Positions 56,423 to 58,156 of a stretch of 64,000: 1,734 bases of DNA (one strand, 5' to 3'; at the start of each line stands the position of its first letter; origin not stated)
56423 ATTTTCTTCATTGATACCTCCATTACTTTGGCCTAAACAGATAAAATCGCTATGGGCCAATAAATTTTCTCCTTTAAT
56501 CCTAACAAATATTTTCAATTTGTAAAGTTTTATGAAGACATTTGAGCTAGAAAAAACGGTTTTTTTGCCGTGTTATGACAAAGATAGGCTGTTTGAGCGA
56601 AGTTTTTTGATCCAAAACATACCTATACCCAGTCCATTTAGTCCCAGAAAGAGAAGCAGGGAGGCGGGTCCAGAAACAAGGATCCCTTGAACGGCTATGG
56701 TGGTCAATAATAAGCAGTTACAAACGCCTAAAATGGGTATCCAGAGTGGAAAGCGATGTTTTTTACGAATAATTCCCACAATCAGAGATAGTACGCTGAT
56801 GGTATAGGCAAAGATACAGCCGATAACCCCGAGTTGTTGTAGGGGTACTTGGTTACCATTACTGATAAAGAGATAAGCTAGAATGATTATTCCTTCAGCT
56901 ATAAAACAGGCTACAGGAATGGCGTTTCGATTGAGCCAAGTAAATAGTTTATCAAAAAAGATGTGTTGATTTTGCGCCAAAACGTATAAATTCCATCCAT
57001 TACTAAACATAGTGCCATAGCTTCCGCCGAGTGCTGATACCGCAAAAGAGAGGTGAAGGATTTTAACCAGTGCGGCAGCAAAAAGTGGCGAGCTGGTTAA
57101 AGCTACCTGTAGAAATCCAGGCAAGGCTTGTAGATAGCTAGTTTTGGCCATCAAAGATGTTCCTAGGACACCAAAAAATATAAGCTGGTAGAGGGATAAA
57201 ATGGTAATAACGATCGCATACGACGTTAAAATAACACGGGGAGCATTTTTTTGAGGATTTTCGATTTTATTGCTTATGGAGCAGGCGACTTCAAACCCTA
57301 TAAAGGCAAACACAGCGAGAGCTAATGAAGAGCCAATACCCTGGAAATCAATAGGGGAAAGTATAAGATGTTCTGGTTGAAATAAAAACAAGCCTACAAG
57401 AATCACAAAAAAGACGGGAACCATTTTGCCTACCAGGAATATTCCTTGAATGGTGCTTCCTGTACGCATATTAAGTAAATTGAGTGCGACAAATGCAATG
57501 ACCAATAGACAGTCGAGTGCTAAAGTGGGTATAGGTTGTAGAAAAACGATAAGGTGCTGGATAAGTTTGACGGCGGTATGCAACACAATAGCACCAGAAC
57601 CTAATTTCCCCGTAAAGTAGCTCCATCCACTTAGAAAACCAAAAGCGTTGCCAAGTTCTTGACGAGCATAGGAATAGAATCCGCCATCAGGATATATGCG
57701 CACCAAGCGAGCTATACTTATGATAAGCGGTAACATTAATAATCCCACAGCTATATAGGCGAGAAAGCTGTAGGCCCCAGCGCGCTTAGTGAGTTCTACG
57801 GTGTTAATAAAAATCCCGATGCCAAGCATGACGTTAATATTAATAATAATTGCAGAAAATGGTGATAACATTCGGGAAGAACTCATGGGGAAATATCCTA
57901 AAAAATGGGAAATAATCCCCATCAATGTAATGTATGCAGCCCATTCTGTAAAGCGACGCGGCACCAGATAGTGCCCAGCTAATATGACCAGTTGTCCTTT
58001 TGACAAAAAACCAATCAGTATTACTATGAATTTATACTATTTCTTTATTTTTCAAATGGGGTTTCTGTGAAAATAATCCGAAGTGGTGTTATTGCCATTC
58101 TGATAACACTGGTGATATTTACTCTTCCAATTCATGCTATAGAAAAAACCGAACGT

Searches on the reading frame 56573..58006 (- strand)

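Call 41: search_protein_families(library=pfam, proteins=[window:56573-58006:-], max_evalue=0.001)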
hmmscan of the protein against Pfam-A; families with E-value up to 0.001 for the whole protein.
window:56573-58006:- (477 aa): 3 families
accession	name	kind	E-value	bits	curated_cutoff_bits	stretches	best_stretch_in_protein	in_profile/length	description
PF13520.12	AA_permease_2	-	4.3e-28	98.8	27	1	47-440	1-403/427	Amino acid permease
PF00324.27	AA_permease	-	8.4e-22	77.9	24.6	1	53-432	3-410/470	Amino acid permease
PF03845.19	Spore_permease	-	2.4e-07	30.3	23.4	1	47-289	2-242/321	Spore germination protein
